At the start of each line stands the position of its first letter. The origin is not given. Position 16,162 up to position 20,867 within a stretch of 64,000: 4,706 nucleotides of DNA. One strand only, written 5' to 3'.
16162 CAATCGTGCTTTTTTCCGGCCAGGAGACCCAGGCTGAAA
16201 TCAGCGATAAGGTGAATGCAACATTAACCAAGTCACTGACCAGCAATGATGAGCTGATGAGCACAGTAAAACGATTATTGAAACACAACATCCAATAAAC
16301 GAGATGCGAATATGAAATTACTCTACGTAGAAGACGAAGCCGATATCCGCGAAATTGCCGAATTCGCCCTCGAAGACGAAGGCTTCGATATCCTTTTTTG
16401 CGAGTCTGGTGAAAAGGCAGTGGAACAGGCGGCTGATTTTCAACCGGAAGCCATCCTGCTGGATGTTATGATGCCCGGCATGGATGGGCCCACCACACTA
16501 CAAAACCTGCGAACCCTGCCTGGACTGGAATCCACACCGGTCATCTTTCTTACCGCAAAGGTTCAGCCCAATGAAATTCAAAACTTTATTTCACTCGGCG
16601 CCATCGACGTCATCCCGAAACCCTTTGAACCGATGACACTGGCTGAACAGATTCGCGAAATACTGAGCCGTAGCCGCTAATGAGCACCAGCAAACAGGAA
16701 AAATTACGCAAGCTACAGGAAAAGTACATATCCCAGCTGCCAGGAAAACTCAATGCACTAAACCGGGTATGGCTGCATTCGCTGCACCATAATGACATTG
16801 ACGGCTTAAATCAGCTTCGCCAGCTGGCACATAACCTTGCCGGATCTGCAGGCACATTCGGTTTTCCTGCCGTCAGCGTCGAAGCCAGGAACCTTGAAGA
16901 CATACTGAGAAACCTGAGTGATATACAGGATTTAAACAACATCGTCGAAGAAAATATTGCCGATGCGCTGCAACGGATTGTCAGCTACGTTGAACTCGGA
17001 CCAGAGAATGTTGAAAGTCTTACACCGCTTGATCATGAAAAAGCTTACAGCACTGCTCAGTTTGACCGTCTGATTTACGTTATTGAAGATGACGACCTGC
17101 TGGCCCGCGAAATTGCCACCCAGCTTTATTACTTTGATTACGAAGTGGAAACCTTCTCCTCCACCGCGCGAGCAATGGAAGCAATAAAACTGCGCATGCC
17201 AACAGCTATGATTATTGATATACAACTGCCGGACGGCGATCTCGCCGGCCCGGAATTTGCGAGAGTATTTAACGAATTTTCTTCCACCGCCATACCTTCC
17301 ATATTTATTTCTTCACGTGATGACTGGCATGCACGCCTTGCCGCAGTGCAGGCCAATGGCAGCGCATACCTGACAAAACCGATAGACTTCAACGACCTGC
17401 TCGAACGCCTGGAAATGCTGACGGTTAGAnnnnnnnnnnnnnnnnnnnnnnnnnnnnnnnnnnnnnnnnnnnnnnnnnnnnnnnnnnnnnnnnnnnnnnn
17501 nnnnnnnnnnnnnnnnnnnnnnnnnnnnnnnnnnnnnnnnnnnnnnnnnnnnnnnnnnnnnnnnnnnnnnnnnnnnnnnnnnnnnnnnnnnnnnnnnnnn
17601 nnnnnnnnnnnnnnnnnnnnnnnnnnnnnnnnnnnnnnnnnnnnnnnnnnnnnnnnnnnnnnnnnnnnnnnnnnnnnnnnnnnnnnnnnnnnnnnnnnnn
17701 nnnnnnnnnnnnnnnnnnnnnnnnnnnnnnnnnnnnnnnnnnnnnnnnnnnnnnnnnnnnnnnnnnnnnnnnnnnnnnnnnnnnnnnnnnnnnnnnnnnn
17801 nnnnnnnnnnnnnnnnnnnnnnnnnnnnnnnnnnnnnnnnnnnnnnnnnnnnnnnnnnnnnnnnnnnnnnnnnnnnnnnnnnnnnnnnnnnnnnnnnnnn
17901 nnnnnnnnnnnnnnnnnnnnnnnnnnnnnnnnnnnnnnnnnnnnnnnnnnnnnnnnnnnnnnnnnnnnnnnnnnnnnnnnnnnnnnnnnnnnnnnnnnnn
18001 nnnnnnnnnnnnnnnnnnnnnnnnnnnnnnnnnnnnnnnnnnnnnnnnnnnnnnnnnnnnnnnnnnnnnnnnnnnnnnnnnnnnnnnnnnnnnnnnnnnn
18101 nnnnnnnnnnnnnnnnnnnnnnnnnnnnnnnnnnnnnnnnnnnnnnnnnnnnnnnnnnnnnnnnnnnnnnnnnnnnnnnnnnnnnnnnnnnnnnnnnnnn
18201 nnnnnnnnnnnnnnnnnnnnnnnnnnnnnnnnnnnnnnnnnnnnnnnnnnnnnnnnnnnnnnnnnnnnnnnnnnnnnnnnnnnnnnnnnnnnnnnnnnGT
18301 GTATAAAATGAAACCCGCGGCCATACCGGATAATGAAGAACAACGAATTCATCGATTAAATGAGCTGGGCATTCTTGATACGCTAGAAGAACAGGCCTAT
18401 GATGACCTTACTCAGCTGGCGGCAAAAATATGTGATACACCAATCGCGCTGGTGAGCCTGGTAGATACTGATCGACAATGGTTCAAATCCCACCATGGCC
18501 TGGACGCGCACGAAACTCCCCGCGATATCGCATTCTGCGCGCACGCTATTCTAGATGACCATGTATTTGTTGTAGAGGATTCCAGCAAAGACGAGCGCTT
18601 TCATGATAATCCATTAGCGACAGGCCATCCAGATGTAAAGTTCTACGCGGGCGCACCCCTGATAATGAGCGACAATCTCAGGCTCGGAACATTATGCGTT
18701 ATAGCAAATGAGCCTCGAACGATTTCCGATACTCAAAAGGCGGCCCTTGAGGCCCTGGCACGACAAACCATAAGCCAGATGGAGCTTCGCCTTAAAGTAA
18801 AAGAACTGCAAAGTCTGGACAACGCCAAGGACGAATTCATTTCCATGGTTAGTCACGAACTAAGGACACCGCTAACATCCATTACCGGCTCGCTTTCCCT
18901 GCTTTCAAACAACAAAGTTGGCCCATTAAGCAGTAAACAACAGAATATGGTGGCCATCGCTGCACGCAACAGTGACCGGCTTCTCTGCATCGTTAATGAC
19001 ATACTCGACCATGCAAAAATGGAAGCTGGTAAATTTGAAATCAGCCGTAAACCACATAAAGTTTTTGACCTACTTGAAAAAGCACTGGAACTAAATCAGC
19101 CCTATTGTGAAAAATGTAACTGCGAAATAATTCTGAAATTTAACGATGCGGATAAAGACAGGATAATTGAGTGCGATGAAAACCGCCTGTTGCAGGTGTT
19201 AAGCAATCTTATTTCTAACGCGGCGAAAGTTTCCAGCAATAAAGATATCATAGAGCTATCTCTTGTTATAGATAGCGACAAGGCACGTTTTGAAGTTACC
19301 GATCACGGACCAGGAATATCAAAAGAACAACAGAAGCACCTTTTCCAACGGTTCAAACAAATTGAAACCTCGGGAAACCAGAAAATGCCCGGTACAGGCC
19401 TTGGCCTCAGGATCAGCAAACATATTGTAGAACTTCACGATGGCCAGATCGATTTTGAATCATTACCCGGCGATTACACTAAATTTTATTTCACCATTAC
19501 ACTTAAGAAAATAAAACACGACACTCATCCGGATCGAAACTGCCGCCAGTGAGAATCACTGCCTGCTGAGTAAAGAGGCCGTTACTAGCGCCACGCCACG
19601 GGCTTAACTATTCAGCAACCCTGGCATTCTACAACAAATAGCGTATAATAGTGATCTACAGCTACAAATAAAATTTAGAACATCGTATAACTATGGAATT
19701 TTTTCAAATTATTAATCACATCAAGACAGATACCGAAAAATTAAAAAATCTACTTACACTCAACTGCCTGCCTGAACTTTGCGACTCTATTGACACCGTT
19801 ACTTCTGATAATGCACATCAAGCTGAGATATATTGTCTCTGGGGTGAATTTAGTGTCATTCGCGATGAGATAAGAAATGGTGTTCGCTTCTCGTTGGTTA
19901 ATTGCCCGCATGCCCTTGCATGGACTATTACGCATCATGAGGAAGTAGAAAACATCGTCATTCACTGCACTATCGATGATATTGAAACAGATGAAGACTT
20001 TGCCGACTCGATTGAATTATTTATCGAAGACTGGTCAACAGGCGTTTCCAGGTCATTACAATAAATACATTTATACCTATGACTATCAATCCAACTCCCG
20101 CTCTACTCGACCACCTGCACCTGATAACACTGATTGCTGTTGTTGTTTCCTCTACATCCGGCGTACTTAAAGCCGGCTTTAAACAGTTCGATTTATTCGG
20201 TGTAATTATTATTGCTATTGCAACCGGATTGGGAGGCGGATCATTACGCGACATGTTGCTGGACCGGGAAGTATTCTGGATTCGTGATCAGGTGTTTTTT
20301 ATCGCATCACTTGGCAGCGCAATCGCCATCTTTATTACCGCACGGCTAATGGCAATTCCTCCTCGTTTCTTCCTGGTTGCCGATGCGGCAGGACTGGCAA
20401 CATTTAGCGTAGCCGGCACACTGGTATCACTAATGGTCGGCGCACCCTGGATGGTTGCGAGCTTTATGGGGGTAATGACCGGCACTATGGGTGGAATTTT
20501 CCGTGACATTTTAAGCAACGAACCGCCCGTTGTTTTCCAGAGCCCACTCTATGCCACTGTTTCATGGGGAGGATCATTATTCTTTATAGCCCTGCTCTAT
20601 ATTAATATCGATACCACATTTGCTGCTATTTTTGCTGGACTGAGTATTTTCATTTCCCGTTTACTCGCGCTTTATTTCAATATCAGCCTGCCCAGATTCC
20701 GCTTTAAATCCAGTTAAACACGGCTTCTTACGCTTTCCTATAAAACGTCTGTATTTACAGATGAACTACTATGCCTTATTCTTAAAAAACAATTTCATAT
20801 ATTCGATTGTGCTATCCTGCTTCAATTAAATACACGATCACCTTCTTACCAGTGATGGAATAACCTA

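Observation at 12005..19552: Five-gene phosphorelay cluster ending in a GGDEF cyclase: PhnD-like SBP, hybrid HK with two REC, CheY-like REC, Hpt-REC-REC-GGDEF, GAF-HK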

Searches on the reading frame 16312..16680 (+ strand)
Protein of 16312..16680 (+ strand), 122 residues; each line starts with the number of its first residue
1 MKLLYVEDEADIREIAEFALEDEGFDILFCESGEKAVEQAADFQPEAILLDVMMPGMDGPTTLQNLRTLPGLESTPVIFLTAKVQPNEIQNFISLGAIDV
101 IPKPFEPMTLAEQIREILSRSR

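Call 3: search_protein_families(library=pfam, proteins=[window:16312-16680:+], max_evalue=0.01)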
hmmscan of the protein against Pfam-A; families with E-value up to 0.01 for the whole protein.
window:16312-16680:+ (122 aa): 1 family
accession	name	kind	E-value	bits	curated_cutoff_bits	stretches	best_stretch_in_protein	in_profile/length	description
PF00072.30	Response_reg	-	4e-26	91.8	30.2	1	4-114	2-110/111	Response regulator receiver domain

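Call 17: search_protein_families(library=ncbifam, proteins=[window:16312-16680:+], max_evalue=0.001)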
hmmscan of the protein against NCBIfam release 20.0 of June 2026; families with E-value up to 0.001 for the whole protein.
window:16312-16680:+ (122 aa): 91 families (the best 25 are shown)
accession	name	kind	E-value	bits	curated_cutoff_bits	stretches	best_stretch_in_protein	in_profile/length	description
NF053854.1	RespRegPhoBBctds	equivalog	1.6e-24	86.5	270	1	3-121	1-118/225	two-component system response regulator PhoB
NF040689.1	MtrAB_MtrA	equivalog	1.6e-22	79.9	300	1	4-120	2-115/219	MtrAB system response regulator MtrA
TIGR02154.1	PhoB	equivalog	4.2e-22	78.6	296.2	1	2-121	4-123/226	phosphate regulon transcriptional regulator PhoB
NF045944.1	ResRegRpaBCyano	equivalog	1.2e-20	73.9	330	1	4-120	1-114/229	response regulator transcription factor RpaB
NF008296.0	PRK11083.1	equivalog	1.4e-19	70.4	273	1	2-121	5-121/228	two-component system response regulator CreB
NF040534.1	resp_reg_YycF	equivalog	6.6e-19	68.1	340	1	2-120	2-117/231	response regulator YycF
NF041733.1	resp_reg_CseB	equivalog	6.8e-19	68.2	350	1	2-121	2-118/228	two-component system response regulator CseB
NF008199.0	PRK10955.1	equivalog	3.1e-18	66.5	341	1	2-121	3-118/232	envelope stress response regulator transcription factor CpxR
NF007135.0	PRK09581.1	equivalog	1.7e-17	63.4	474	1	3-117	5-119/457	PleD family two-component system response regulator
NF007546.0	PRK10161.1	equivalog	2.3e-17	63.4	471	1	2-120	4-122/229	phosphate response regulator transcription factor PhoB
NF033117.2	vanR_ACDEGLN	exception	2.5e-17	63.2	350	1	4-120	2-115/226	VanR-ABDEGLN family response regulator transcription factor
NF051850.1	RespRegRprY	equivalog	6.4e-17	61.7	370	1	1-120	5-122/234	response regulator transcription factor RprY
NF047465.1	hybrid_HK_LvrA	exception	1.7e-16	59.4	1200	1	2-117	469-583/819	hybrid histidine kinase/response regulator LvrA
NF007005.1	PRK09468.1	equivalog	2.3e-16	59.9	331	1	2-121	5-122/237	osmolarity response regulator transcription factor OmpR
NF008318.0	PRK11107.1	equivalog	2.3e-16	59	890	1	2-116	669-783/920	two-component sensor histidine kinase BarA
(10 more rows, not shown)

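Call 70: search_solved_structures(query=window:16312-16677:+, max_evalue=1e-8)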
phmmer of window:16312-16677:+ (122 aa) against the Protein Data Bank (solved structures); distinct sequences matched with E-value up to 1e-8: 112 (the best 60 are shown).
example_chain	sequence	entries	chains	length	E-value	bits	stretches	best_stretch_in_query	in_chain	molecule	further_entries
4ja2_A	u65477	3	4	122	2.9e-23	85.4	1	2-119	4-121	Response regulator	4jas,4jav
3dge_C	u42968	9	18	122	7.5e-23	84.1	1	2-119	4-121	Response regulator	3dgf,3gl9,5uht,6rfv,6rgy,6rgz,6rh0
6azr_B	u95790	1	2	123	7.7e-23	84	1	2-119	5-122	Chemotaxis regulator-transmits chemoreceptor signals to flagelllar motor components CheY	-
9lbr_A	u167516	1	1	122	5.3e-22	81.3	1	2-119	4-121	Response regulator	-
9xzo_A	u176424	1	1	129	1e-21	80.4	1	2-119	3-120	De novo protein M1X0B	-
6rh1_C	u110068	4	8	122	1e-21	80.4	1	2-119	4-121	Response regulator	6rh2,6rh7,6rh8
9ji3_J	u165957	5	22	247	1.5e-18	70.2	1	2-120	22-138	DNA-binding response regulator | Possible two component system response transcriptional positive regulator PhoP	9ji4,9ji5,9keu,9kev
3r0j_A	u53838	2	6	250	1.6e-18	70.1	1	2-120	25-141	POSSIBLE TWO COMPONENT SYSTEM RESPONSE TRANSCRIPTIONAL POSITIVE REGULATOR PHOP | Response regulator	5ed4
3t6k_A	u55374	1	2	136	2.7e-18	69.4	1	3-121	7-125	Response regulator receiver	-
1zes_A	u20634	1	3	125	1.2e-17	67.3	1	2-120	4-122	Phosphate regulon transcriptional regulatory protein phoB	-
1b00_A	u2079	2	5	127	1.3e-17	67.2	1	2-120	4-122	PHOSPHATE REGULON TRANSCRIPTIONAL REGULATORY PROTEIN PHOB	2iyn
3f6p_A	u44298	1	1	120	3.5e-17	65.8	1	2-119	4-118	Transcriptional regulatory protein yycF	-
2zwm_A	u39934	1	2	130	4.1e-17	65.6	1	2-120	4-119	Transcriptional regulatory protein yycF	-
3nhz_A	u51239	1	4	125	4.3e-17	65.5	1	2-120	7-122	Two component system transcriptional regulator mtrA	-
4uhj_A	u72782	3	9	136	4.6e-17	65.4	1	2-121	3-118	TRANSCRIPTIONAL REGULATORY PROTEIN CPXR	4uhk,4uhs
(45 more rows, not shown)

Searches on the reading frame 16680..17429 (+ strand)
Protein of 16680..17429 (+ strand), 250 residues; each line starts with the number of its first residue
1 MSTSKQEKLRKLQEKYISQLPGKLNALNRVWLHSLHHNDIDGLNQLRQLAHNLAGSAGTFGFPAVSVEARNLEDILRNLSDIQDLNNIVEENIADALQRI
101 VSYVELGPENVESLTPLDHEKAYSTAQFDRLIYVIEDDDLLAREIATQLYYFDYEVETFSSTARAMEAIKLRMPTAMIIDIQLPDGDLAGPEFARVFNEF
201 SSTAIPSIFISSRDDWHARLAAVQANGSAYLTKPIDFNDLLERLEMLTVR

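Call 46: find_homologous_proteins(query=window:16680-17429:+, max_evalue=0.00001)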
Query window:16680-17429:+ (250 aa): 12 proteins with E <= 0.00001 among 1155 candidates.
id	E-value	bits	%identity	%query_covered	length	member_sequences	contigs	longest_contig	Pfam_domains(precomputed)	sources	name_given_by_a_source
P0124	5.4e-129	447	77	100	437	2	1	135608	PF00990.27,PF00072.31,PF01627.29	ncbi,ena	-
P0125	6.2e-88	313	59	99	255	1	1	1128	PF00072.31,PF01627.29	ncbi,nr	ncbi:MAG: response regulator, partial [Gammaproteobacteria bacterium]|nr:response regulator [Gammapr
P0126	7.7e-83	296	65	86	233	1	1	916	PF00072.31,PF01627.29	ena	-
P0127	3.5e-81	290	72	76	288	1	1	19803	PF00072.31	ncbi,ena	-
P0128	4.8e-47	179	68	41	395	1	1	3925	PF22335.2,PF00990.27,PF00072.31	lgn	-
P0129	5.3e-39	153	72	31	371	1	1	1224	PF00990.27,PF00072.31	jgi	jgi:diguanylate cyclase (GGDEF)-like protein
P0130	9.7e-36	142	33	98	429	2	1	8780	PF00990.27,PF00072.31,PF01627.29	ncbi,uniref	ncbi:response regulator, partial [Undibacterium sp.]|uniref:response regulator n=1 Tax=Undibacterium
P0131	2.5e-31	127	33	95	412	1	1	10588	PF00072.31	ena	-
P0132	1.8e-23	102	42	40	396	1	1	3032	PF00990.27,PF00072.31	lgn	-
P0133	4.8e-21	94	78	18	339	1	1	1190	PF22335.2,PF00990.27,PF00072.31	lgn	-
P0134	5.7e-18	84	29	96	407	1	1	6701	PF00072.31,PF01627.29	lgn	-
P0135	3.9e-6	45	30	51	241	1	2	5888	PF00072.31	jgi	jgi:DNA-binding response OmpR family regulator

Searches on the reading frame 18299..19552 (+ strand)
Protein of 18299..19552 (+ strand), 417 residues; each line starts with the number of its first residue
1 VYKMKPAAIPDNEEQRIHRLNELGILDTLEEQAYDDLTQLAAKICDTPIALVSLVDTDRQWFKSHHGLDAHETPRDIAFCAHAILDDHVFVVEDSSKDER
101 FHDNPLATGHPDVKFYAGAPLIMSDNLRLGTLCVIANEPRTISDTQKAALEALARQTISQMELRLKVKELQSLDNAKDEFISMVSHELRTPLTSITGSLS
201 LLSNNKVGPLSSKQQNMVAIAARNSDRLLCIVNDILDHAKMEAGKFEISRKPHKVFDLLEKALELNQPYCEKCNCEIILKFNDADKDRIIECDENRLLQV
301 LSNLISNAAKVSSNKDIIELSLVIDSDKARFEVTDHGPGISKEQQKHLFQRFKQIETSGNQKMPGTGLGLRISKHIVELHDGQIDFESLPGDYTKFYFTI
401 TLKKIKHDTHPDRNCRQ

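Call 3: search_protein_families(library=pfam, proteins=[window:18299-19552:+], max_evalue=0.01)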
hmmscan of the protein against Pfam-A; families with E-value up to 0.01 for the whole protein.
window:18299-19552:+ (417 aa): 5 families
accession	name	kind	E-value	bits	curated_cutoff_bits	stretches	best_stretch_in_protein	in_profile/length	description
PF02518.31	HATPase_c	-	2.5e-26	92.7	26.4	1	293-402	2-109/111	Histidine kinase-, DNA gyrase B-, and HSP90-like ATPase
PF00512.31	HisKA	-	4.3e-18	65.6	26.9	1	176-244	1-66/66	His Kinase A (phospho-acceptor) domain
PF01590.32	GAF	-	1.7e-13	51.7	22.4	1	31-156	3-128/133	GAF domain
PF13185.12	GAF_2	-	1e-08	35.9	28.6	1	30-156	4-130/136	GAF domain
PF13581.12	HATPase_c_2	-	0.00024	21.5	27.4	1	302-378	37-110/127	Histidine kinase-like ATPase domain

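Call 17: search_protein_families(library=ncbifam, proteins=[window:18308-19552:+], max_evalue=0.001)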
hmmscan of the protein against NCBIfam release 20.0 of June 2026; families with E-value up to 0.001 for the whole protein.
window:18308-19552:+ (414 aa): 78 families (the best 25 are shown)
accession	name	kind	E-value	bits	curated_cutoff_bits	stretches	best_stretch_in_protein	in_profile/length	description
TIGR02956.1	TMAO_torS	equivalog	8.6e-55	186.3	676.5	1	171-407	461-690/967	TMAO reductase system sensor histidine kinase/response regulator TorS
TIGR02966.1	phoR_proteo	equivalog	3.3e-50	171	334.2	1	163-396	103-332/333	phosphate regulon sensor histidine kinase PhoR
NF047874.1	MASE3_PAS_HK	subfamily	8.1e-50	170.3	560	1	158-408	382-634/655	MASE3 domain-containing sensor histidine kinase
NF046044.1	PnpS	equivalog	1.2e-48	166.1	400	1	162-397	158-389/390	two-component system histidine kinase PnpS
NF033092.0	HK_WalK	equivalog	1.1e-46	159.6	725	1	164-398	362-593/594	cell wall metabolism sensor histidine kinase WalK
NF008318.0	PRK11107.1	equivalog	1.4e-45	155.8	890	1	148-407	267-526/920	two-component sensor histidine kinase BarA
NF041947.1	LuxQ_Vibrio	equivalog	2.7e-43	148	1200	1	168-407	466-704/843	quorum-sensing autoinducer 2 sensor kinase/phosphatase LuxQ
NF038297.2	hybrid_HK_HrmK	equivalog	1e-40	140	725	1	157-403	218-461/607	hybrid histidine kinase/response regulator HrmK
NF011874.0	PRK15347.1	equivalog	2.1e-40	138.6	852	1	160-404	384-619/921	two component system sensor kinase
NF040691.1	MtrAB_MtrB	equivalog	2.2e-39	135.9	450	1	159-398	256-491/507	MtrAB system histidine kinase MtrB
NF033091.0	HK_VanS_ACDEFG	equivalog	2.4e-38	131.9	400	1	165-397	65-290/293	vancomycin resistance histidine kinase VanS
NF008302.0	PRK11091.1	equivalog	1.4e-37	129.3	838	1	167-406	276-512/779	aerobic respiration two-component sensor histidine kinase ArcB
NF008099.0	PRK10841.1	equivalog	4.5e-37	127.3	920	1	171-406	467-697/949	two-component system sensor histidine kinase RcsC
NF045901.1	HisKinLetSLeg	equivalog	7.4e-37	126.8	1650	1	146-403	268-522/906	two-component system sensor histidine kinase LetS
NF047465.1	hybrid_HK_LvrA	exception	1e-35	123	1200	1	153-384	181-407/819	hybrid histidine kinase/response regulator LvrA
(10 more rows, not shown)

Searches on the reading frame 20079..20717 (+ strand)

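Call 4: search_protein_families(library=pfam, proteins=[window:20079-20717:+], max_evalue=0.01)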
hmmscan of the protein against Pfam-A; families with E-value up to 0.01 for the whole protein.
window:20079-20717:+ (212 aa): 1 family
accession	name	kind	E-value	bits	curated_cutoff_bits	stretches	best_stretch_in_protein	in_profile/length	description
PF03458.18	Gly_transporter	-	8e-35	119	23.5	2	100-172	2-76/78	Glycine transporter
